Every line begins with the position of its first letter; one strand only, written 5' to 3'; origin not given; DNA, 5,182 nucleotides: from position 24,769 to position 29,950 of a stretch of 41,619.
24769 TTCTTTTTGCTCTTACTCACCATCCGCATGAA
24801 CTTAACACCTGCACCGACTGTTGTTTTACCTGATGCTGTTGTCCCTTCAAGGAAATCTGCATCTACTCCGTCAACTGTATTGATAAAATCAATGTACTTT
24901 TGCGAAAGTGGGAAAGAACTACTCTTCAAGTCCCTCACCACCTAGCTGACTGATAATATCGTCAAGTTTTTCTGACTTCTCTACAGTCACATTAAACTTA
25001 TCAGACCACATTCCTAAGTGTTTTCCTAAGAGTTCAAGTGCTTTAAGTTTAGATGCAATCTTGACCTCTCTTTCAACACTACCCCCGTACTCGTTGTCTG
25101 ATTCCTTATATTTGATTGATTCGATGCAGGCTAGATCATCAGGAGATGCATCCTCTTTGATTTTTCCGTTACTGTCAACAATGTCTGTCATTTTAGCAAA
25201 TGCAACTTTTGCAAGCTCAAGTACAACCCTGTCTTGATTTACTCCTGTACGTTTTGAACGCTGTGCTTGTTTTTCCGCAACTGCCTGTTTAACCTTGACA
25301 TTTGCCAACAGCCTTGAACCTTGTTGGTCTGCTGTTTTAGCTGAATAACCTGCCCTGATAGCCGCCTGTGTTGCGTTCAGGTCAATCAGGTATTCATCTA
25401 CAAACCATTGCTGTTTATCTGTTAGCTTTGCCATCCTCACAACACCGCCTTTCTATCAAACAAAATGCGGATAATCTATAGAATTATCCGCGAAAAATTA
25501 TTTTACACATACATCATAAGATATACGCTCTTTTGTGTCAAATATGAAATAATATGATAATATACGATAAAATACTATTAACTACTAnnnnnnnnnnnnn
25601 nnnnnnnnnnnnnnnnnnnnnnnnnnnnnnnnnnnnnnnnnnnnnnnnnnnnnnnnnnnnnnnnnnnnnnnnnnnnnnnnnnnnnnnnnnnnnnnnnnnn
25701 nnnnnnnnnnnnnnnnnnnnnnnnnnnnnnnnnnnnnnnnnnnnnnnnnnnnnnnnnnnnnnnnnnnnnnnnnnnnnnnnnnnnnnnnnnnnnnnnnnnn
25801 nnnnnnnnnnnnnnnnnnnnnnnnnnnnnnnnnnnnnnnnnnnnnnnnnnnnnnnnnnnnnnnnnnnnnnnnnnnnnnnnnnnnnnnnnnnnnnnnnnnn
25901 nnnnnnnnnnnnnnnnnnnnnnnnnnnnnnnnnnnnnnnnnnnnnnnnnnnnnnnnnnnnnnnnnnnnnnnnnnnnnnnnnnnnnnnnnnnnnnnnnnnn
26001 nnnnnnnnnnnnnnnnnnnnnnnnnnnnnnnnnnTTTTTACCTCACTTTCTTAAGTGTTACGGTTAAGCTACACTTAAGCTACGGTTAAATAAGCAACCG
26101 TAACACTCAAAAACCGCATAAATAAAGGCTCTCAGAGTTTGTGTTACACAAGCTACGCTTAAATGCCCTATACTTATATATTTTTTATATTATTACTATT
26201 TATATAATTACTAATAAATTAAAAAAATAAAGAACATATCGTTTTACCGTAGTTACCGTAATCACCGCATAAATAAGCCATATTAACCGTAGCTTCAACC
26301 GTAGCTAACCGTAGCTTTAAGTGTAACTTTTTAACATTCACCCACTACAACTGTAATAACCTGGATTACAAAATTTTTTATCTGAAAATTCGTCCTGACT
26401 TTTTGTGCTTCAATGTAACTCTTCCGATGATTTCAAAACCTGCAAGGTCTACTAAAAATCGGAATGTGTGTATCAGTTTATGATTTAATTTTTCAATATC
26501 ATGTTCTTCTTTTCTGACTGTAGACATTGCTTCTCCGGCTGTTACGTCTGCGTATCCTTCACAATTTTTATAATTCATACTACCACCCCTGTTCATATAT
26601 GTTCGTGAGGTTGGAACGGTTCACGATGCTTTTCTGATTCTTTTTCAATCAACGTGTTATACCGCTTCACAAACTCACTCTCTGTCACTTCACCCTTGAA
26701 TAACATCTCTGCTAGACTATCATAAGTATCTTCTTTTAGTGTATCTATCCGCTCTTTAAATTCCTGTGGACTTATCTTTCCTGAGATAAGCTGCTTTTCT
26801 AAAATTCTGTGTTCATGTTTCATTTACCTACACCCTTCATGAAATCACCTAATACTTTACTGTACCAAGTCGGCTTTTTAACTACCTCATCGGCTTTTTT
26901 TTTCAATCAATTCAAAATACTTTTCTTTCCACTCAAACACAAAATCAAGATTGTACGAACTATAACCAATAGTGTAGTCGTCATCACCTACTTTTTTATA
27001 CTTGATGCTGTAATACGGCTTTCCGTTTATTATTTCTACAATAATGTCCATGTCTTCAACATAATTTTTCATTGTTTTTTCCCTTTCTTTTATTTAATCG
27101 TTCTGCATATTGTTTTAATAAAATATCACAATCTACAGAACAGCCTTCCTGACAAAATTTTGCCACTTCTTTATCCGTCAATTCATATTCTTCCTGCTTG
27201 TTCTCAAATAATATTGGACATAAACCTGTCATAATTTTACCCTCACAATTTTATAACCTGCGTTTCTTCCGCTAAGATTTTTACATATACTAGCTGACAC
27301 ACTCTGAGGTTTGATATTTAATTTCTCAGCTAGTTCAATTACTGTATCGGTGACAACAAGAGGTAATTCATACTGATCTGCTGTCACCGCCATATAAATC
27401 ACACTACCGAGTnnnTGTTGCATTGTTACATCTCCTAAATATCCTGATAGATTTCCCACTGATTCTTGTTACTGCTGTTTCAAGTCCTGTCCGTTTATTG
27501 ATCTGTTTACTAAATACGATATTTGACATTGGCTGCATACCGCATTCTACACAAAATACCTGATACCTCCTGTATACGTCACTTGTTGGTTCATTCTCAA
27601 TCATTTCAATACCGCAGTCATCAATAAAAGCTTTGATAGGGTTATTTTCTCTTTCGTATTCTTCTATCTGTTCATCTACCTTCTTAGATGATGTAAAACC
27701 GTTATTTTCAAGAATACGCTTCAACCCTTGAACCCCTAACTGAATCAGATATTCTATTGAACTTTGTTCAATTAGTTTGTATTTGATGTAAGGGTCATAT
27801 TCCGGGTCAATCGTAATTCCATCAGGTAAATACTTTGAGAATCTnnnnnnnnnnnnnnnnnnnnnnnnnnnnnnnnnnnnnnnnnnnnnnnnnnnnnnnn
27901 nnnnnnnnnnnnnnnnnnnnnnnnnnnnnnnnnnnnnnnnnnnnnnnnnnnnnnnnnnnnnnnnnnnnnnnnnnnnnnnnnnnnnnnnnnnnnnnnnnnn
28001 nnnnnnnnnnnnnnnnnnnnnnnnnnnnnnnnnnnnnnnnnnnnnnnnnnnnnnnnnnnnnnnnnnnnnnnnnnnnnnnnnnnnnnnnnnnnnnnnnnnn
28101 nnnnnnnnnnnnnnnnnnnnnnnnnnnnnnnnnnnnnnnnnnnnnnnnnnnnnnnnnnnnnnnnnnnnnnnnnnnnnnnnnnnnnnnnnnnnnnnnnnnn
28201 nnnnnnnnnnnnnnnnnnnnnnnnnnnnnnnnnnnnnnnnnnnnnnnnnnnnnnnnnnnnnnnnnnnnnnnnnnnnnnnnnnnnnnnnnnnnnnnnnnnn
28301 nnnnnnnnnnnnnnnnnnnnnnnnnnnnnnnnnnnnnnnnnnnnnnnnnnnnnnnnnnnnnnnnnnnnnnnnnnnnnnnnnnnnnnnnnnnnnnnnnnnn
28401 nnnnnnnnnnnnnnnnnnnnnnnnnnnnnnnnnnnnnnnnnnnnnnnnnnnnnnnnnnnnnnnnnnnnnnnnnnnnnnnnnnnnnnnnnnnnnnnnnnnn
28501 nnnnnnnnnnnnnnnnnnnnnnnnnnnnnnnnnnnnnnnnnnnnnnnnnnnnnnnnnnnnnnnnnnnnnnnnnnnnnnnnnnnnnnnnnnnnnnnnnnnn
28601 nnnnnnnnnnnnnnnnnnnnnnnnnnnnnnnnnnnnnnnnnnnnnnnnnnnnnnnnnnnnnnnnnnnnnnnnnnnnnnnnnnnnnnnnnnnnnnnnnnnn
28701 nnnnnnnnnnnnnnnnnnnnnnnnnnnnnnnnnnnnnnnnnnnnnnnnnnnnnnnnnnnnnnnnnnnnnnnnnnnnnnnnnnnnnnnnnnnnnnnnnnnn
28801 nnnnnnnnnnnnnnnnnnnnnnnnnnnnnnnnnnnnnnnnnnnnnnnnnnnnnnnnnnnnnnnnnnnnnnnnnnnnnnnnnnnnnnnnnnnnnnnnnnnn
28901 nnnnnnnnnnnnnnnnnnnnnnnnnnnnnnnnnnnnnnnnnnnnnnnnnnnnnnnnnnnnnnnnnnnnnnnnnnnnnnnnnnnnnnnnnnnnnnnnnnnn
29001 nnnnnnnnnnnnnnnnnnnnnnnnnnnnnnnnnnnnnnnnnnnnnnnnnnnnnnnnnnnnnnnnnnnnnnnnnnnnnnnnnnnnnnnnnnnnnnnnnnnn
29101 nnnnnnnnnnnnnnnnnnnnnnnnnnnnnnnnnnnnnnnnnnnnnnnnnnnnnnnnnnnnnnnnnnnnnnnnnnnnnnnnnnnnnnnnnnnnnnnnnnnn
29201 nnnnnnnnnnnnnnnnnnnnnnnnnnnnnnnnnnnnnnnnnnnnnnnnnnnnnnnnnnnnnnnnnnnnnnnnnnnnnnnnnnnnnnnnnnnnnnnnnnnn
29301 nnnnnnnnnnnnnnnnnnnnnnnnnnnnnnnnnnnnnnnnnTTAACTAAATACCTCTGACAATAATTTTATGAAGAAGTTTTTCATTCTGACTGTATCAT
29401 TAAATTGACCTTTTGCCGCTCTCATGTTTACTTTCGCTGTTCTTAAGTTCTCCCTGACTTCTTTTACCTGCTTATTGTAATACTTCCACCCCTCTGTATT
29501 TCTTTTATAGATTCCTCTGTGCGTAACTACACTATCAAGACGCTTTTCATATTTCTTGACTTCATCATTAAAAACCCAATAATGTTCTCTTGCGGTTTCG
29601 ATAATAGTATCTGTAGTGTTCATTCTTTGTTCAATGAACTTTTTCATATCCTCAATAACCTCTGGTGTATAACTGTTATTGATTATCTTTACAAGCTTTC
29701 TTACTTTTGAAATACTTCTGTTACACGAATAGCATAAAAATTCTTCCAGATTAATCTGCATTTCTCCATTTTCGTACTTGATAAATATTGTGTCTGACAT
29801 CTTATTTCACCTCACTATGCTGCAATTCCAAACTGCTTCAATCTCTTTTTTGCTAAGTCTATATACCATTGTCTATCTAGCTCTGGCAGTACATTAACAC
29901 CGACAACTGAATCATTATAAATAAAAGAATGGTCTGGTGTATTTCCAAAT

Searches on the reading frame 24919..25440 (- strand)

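Call 7: search_protein_families(library=pfam, proteins=[window:24919-25440:-], max_evalue=0.01)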
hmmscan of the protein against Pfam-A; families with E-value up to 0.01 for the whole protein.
window:24919-25440:- (173 aa): 1 family
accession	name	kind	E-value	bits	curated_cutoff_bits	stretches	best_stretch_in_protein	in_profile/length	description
PF03592.21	Terminase_2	-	3.6e-45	154.5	26.1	1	6-154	1-138/141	Terminase small subunit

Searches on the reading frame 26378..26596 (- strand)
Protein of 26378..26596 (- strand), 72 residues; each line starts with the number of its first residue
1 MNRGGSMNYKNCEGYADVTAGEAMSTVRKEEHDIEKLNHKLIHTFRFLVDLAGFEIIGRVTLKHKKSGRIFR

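Call 7: search_protein_families(library=pfam, proteins=[window:26378-26596:-], max_evalue=0.01)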
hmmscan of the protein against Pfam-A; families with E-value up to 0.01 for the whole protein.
window:26378-26596:- (72 aa): 0 families

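Call 80: search_protein_families(library=phrogs, proteins=[window:26378-26596:-], max_evalue=0.00001)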
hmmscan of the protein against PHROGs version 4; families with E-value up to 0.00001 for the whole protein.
window:26378-26596:- (72 aa): 1 family
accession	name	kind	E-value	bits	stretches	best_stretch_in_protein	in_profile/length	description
phrog_6568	-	unknown function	1.3e-17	64.5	1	7-72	5-69/69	-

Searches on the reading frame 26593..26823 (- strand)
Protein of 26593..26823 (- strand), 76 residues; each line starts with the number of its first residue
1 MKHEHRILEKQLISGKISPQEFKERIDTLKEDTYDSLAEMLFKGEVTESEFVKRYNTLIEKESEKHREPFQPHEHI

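Call 7: search_protein_families(library=pfam, proteins=[window:26593-26823:-], max_evalue=0.01)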
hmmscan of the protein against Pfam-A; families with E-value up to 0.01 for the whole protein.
window:26593-26823:- (76 aa): 6 families
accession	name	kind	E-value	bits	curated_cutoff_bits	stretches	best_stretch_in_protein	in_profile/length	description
PF14410.12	GH-E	-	0.0012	19.9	25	0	3-26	25-48/68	HNH/ENDO VII superfamily nuclease with conserved GHE residues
PF16947.10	Ferredoxin_N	-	0.0022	18.5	25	0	40-67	34-61/65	N-terminal region of 4Fe-4S ferredoxin iron-sulfur binding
PF19286.4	ZSWIM1-3_C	-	0.0048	17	27.6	0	48-58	24-34/45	Zinc finger SWIM domain-containing protein 1/3, C-terminal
PF09851.14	SHOCT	-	0.0049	17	27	0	5-26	3-24/28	Short C-terminal domain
PF05120.17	GvpG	-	0.0057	17.2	30.6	0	8-30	40-62/67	Gas vesicle protein G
PF08044.16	DUF1707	-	0.0083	16.6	27.6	0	6-28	13-35/53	DUF1707 SHOCT-like domain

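Call 80: search_protein_families(library=phrogs, proteins=[window:26593-26823:-], max_evalue=0.00001)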
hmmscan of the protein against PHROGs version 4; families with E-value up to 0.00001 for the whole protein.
window:26593-26823:- (76 aa): 0 families

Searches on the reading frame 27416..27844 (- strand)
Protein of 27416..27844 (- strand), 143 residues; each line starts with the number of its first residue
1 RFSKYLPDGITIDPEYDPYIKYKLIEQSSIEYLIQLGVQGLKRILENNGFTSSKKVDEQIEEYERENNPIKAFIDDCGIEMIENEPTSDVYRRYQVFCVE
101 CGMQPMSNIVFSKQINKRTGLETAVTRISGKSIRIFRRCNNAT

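Call 63: find_homologous_proteins(query=window:27416-27844:-, max_evalue=0.00001)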
Query window:27416-27844:- (143 aa): 73 proteins with E <= 0.00001 among 76 candidates.
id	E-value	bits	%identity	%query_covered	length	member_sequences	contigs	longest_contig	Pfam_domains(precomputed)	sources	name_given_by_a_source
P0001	1.2e-63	231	74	97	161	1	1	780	PF03288.23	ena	-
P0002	3.2e-59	217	71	95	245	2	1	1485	PF19263.6,PF03288.23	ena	-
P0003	6.4e-59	216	81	85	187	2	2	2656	PF03288.23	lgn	-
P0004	1.5e-56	208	68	95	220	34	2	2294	PF19263.6,PF03288.23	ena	-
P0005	4.1e-54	200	76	84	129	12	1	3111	PF03288.23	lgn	-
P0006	1.9e-53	198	66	97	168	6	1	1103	PF03288.23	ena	-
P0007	4.9e-52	193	67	87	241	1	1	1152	PF19263.6,PF03288.23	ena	-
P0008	4.7e-51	190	64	88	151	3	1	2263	PF03288.23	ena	-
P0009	1.0e-50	189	77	78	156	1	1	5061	PF03288.23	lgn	-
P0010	1.3e-50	189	64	96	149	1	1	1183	PF03288.23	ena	-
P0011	2.0e-50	188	67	89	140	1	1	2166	PF03288.23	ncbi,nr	ncbi:MAG: DNA primase, partial [Clostridia bacterium]|nr:DNA primase [Clostridia bacterium]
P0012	1.4e-49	186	66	87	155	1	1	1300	PF03288.23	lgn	-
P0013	8.7e-49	183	68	85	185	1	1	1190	PF19263.6,PF03288.23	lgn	-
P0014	2.3e-48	182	66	87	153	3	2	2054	PF03288.23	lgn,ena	-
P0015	7.2e-48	180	79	71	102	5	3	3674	PF03288.23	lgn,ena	-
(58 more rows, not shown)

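Call 72: predict_structure(alignment_id=A5)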
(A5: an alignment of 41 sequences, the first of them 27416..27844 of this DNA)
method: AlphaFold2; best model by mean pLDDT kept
length: 143 residues; sequences in the alignment: 41
mean_pLDDT: 84.4   pTM: 0.54
mean pLDDT of the five models: 84.4, 84.3, 83.2, 81.9, 80.6
residues with pLDDT >= 90: 52; 70-90: 79; 50-70: 10; < 50: 2
segments of 3 or more residues with pLDDT < 50: none
pLDDT, mean of each block of 10 residues (from residue 1): 82 84 80 89 74 75 77 89 93 94 90 91 89 89 46
secondary structure, 60 per line:
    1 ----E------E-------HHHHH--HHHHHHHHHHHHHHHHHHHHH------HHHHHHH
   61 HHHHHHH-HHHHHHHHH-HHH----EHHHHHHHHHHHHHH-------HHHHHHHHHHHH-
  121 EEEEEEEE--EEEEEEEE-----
elements in order: H20-24 H27-47 H54-67 H69-77 H87-100 H108-119 E121-128 E131-138

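Call 75: fold_search(model_id=the predicted structure, library=pdb)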
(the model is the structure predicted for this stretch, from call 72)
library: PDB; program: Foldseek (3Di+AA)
matches with E <= 10: 815; with E <= 0.001: 0
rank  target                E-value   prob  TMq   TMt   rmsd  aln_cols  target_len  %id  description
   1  1dp7_P                1.8e-02  1.00  0.35  0.62   2.6        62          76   24  COCRYSTAL STRUCTURE OF RFX-DBD IN COMPLEX WITH ITS COGNATE X-BOX BINDING SITE (released 2000-03-06)
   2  2qby_A                3.4e-02  0.97  0.35  0.16   8.3       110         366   18  Crystal structure of a heterodimer of Cdc6/Orc1 initiators bound to origin DNA (from S. solfataricus) (released 2007-09-11)
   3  2qby_B                6.0e-02  0.96  0.35  0.15   8.2        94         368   21  Crystal structure of a heterodimer of Cdc6/Orc1 initiators bound to origin DNA (from S. solfataricus) (released 2007-09-11)
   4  2v1u_A                6.8e-02  0.99  0.37  0.16   3.8        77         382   10  STRUCTURE OF THE AEROPYRUM PERNIX ORC1 PROTEIN IN COMPLEX WITH DNA (released 2007-09-18)
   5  3r0a_A                9.3e-02  0.77  0.26  0.29   5.4        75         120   11  Possible transcriptional regulator from Methanosarcina mazei Go1 (gi 21227196) (released 2011-03-23)
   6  4ejo_A                1.1e-01  0.84  0.31  0.37   6.3        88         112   10  Crystal structure of padr family transcriptional regulator from Eggerthella lenta DSM 2243 (released 2012-04-25)
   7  7vo0_G                1.4e-01  0.72  0.29  0.31   5.1        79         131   15  Streptomyces coelicolor zinc uptake regulator complexed with zinc and DNA (trimer of dimers) (released 2022-08-03)
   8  6i5z_B                1.4e-01  0.47  0.25  0.13   6.1        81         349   10  Papaver somniferum O-methyltransferase (released 2019-03-27)
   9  8zjr_M                1.5e-01  0.97  0.37  0.62   4.0        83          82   18  Structure of nucleosome-bound RFX5 complex (released 2025-08-13)
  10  4pgh_B                1.6e-01  0.38  0.26  0.13  17.0       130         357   13  Caffeic acid O-methyltransferase from Sorghum bicolor (released 2014-07-02)
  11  8s0e_G                1.7e-01  0.60  0.32  0.16   9.3       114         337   10  H. sapiens OCCM bound to double stranded DNA (released 2024-10-02)
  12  7jgr_A                1.9e-01  0.69  0.32  0.14   7.7        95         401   10  Structure of Drosophila ORC bound to DNA (84 bp) and Cdc6 (released 2020-09-09)
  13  4pgg_A                1.9e-01  0.47  0.25  0.13  11.8       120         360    8  Caffeic acid O-methyltransferase from Sorghum bicolor (released 2014-07-02)
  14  5hvq_C                2.2e-01  0.93  0.39  0.26   3.3        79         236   15  Alternative model of the MAGE-G1 NSE-1 complex (released 2016-10-26)
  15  4zzl_A                2.2e-01  0.30  0.23  0.23  19.9       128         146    8  MexR R21W derepressor mutant causing multidrug resistance in P. aeruginosa by mexAB-oprM efflux pump expression (released 2016-07-27)
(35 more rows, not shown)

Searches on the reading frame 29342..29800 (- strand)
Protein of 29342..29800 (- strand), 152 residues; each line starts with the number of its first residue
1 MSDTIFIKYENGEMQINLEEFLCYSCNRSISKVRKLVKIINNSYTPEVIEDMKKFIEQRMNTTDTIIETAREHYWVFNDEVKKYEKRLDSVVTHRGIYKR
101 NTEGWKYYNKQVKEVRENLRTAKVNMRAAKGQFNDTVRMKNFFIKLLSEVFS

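Call 26: search_protein_families(library=pfam, proteins=[window:29342-29800:-], max_evalue=0.01)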
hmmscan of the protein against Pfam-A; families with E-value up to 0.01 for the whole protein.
window:29342-29800:- (152 aa): 2 families
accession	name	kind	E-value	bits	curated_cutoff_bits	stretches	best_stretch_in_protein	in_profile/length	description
PF04048.20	Sec8_N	-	0.0016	18.8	26.8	0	50-93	40-83/142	Exocyst complex component Sec8 N-terminal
PF10498.14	IFT57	-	0.0053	16.2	40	1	30-141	224-337/360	Intra-flagellar transport protein 57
